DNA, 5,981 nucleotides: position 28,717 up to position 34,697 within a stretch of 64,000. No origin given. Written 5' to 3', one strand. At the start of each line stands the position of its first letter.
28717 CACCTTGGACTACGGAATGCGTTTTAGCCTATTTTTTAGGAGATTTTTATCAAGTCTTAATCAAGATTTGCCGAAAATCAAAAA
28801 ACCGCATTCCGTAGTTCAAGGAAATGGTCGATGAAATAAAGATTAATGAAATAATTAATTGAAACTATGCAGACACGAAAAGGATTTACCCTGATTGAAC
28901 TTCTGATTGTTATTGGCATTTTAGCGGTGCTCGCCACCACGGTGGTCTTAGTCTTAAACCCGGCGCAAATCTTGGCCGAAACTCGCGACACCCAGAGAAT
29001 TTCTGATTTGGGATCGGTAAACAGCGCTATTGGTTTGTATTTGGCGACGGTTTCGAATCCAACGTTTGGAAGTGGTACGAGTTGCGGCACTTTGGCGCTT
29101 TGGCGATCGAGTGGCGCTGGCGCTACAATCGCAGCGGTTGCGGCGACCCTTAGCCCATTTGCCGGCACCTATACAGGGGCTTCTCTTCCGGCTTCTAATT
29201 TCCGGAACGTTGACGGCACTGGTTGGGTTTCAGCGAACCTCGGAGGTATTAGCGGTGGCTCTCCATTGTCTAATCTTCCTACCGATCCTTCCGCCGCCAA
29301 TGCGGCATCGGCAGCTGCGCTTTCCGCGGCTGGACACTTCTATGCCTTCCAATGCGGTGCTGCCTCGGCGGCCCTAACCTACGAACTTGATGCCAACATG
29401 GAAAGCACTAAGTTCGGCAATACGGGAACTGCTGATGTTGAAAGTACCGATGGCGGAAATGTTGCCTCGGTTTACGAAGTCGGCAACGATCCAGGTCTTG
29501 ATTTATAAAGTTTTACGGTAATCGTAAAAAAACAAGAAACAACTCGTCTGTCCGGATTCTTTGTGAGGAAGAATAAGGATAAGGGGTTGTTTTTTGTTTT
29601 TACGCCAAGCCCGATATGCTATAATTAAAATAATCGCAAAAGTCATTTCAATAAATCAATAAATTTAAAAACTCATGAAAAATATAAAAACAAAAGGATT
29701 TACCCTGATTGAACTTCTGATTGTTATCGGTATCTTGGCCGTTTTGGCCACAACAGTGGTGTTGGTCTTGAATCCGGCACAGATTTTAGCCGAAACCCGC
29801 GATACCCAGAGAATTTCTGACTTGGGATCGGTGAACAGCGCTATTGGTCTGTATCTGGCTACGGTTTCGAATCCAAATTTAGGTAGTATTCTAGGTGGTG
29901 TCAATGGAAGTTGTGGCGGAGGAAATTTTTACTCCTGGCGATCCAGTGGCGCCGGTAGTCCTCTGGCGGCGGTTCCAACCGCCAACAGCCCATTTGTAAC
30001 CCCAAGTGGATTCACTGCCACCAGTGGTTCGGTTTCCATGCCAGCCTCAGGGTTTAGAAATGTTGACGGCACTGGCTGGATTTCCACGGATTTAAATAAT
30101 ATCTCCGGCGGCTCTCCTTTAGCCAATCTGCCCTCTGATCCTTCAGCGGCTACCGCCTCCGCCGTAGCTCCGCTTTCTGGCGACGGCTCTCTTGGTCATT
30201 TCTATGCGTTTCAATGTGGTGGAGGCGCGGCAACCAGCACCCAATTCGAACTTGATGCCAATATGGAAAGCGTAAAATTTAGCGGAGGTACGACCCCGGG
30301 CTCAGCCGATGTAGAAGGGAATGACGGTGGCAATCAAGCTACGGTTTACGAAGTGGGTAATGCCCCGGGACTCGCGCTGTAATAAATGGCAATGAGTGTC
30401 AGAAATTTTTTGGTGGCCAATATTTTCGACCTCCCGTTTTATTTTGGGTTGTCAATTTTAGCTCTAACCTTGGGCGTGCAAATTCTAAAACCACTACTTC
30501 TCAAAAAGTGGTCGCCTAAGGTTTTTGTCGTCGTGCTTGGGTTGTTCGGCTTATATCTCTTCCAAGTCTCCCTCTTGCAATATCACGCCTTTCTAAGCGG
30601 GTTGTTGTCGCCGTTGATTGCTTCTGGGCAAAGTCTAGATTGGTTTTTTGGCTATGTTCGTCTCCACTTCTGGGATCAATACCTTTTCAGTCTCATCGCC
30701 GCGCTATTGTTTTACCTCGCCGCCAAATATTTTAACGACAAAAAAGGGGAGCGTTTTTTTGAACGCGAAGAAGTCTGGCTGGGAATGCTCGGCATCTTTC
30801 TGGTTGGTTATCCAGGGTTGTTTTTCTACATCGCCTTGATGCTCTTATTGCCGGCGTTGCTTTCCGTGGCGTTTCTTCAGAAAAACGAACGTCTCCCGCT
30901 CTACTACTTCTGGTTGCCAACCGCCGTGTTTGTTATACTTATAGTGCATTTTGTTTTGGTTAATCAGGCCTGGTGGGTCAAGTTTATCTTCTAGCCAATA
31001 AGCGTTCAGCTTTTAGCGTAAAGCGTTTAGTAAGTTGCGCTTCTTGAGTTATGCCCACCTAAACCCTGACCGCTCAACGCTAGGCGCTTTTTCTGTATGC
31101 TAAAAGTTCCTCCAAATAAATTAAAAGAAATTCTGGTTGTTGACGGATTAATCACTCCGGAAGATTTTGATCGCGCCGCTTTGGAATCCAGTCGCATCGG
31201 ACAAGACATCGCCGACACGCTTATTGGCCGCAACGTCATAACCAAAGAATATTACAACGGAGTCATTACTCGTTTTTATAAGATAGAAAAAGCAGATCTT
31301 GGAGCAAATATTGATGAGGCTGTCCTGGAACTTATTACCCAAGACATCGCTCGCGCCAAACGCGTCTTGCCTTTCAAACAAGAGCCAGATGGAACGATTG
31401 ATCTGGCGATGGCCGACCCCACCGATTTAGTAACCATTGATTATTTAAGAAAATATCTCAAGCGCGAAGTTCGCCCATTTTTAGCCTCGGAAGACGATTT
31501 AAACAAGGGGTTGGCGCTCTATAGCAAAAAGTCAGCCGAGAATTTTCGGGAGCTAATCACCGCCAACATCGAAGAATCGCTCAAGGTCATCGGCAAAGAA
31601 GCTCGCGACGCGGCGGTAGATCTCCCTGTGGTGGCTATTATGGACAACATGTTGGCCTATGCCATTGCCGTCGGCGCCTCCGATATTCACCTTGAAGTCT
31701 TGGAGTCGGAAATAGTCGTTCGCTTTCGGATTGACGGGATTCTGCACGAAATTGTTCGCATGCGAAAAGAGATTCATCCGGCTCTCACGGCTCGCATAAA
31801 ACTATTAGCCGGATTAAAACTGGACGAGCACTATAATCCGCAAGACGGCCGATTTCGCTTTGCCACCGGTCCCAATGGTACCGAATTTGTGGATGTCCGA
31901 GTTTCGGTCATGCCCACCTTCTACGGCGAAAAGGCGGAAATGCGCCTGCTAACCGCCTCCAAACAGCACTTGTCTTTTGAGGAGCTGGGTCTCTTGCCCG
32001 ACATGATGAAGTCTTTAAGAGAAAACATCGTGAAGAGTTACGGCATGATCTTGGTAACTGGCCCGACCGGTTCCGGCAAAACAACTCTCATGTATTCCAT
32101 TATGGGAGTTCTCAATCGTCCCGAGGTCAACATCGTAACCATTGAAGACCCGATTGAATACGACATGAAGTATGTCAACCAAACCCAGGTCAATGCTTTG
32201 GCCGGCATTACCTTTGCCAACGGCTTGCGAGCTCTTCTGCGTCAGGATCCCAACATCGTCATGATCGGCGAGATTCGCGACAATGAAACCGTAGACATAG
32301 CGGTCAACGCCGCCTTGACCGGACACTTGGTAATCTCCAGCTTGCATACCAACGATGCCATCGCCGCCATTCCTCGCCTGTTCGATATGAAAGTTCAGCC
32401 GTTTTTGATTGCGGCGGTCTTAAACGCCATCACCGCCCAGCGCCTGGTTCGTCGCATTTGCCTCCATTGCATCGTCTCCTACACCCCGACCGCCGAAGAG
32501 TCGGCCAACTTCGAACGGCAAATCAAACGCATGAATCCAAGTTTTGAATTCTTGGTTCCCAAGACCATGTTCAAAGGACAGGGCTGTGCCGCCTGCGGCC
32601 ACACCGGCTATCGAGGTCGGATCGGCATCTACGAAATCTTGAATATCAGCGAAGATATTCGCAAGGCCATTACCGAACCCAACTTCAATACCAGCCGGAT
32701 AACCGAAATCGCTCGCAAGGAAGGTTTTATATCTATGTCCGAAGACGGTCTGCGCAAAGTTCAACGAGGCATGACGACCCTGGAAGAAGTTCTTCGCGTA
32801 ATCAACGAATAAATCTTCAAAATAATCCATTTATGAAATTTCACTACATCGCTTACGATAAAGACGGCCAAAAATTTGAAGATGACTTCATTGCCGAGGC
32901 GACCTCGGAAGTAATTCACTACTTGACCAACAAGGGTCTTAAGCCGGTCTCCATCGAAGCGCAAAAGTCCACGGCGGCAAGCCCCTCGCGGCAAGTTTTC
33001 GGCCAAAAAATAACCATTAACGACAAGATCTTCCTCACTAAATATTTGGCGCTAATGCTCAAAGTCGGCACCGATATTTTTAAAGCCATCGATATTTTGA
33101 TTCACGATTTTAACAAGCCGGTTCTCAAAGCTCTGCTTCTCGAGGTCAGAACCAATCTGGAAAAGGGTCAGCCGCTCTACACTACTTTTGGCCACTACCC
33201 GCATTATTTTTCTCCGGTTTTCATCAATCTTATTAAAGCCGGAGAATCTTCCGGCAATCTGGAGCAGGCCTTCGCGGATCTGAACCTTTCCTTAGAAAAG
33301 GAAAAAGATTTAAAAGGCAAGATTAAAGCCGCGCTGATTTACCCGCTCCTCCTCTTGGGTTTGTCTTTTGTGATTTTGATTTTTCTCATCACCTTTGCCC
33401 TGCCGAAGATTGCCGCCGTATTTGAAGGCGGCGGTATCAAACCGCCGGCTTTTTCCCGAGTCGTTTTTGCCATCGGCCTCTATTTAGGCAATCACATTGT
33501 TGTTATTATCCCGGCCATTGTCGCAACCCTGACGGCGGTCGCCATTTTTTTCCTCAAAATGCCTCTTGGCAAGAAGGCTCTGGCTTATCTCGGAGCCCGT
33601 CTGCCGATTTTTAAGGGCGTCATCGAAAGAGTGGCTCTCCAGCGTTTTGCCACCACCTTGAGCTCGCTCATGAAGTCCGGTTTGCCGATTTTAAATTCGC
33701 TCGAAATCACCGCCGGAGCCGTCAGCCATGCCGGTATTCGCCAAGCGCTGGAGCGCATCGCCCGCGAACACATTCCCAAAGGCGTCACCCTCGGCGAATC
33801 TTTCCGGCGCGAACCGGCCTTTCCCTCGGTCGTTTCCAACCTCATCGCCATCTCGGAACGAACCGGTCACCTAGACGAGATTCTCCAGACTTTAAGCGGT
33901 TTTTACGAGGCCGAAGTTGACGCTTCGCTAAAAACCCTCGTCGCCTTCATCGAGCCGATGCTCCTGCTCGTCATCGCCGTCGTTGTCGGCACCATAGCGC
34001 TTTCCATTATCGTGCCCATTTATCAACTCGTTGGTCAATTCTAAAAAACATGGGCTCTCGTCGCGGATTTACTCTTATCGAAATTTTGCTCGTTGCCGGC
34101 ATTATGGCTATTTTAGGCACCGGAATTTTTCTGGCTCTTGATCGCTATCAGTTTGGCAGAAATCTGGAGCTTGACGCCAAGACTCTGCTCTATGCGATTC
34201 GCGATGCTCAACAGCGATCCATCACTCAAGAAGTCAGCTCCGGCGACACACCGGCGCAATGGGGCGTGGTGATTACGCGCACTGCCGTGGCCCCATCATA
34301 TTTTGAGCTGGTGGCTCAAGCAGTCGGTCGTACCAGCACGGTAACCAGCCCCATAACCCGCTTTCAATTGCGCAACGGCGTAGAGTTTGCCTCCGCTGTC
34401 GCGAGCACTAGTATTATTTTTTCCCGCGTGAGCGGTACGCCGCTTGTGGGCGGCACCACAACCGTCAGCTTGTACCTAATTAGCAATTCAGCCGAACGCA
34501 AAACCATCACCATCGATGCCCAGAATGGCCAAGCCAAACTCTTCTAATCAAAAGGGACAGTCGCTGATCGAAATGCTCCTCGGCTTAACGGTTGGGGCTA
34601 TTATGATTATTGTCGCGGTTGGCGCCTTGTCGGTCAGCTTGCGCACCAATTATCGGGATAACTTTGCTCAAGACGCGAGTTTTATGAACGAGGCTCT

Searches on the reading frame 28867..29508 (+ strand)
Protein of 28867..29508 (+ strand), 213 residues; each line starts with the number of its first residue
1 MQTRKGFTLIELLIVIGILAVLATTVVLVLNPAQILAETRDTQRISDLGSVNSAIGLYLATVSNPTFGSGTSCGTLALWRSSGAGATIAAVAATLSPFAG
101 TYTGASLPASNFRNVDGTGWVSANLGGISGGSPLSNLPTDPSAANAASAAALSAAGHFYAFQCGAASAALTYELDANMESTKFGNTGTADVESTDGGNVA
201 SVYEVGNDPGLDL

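Call 62: search_protein_families(library=pfam, proteins=[window:28867-29508:+], max_evalue=0.0001)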
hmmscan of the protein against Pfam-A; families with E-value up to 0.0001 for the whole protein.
window:28867-29508:+ (213 aa): 1 family
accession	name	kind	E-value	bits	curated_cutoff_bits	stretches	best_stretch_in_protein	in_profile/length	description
PF07963.17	N_methyl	-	7.2e-08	32.1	21.2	1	1-26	1-26/27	Prokaryotic N-terminal methylation motif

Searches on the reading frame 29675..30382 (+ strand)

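Call 63: search_protein_families(library=pfam, proteins=[window:29675-30382:+], max_evalue=0.0001)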
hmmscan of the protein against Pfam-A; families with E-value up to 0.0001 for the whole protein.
window:29675-30382:+ (235 aa): 1 family
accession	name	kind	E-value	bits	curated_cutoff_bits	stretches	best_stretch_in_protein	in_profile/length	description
PF07963.17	N_methyl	-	1.9e-07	30.8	21.2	1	5-28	3-26/27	Prokaryotic N-terminal methylation motif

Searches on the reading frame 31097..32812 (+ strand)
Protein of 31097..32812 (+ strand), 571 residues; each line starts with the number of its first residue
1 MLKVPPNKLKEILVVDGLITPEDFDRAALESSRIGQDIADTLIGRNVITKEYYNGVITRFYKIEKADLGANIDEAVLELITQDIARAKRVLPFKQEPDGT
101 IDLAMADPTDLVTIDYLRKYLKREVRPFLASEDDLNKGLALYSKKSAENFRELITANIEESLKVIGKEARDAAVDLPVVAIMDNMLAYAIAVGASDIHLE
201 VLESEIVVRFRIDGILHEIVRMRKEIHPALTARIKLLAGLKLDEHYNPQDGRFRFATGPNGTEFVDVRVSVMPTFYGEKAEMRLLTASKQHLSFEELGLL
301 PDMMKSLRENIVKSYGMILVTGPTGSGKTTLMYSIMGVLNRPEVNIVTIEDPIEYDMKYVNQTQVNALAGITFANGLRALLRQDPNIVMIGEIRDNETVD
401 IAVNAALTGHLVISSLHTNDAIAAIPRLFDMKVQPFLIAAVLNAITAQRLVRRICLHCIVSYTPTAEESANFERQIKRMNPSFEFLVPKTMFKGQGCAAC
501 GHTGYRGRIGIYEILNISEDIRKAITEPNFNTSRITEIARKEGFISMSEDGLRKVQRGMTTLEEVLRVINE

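Call 63: search_protein_families(library=pfam, proteins=[window:31097-32812:+], max_evalue=0.0001)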
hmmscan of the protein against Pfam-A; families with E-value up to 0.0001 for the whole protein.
window:31097-32812:+ (571 aa): 2 families
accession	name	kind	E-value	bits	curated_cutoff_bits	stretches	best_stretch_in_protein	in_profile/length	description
PF00437.27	T2SSE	-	4.3e-120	401.2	24.9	1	175-567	5-370/370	Type II/IV secretion system protein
PF05157.20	MshEN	-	1.9e-16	60.3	23.1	1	71-142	12-83/90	MshEN domain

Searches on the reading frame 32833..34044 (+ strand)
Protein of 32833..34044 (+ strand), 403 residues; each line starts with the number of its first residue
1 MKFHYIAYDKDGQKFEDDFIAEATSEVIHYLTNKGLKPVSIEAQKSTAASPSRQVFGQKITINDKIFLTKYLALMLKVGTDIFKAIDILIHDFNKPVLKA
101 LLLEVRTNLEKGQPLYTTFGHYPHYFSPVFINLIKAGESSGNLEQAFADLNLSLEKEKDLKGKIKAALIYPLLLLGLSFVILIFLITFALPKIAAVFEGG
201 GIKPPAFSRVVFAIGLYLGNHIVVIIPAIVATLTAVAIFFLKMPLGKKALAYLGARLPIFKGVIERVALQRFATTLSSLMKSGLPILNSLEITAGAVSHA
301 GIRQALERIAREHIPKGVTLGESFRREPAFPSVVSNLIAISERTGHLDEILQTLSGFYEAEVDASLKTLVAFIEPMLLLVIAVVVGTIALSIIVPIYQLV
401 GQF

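Call 63: search_protein_families(library=pfam, proteins=[window:32833-34044:+], max_evalue=0.0001)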
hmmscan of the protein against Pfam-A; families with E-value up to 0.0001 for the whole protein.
window:32833-34044:+ (403 aa): 1 family
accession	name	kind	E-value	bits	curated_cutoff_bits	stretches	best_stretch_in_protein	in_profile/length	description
PF00482.28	T2SSF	-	1.7e-52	177.1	25.2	2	272-395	1-125/125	Type II secretion system (T2SS), protein F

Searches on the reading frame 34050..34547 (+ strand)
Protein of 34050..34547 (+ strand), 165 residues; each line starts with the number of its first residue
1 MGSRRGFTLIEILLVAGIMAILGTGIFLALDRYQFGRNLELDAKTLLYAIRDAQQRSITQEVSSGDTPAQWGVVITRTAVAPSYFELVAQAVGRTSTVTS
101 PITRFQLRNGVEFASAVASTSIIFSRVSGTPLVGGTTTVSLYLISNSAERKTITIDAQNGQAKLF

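Call 42: search_protein_families(library=pfam, proteins=[window:34050-34547:+], max_evalue=0.01)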
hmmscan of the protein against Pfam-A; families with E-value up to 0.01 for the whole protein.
window:34050-34547:+ (165 aa): 1 family
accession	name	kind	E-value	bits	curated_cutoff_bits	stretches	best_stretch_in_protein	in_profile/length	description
PF07963.17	N_methyl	-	1.3e-05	25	21.2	1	2-27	2-27/27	Prokaryotic N-terminal methylation motif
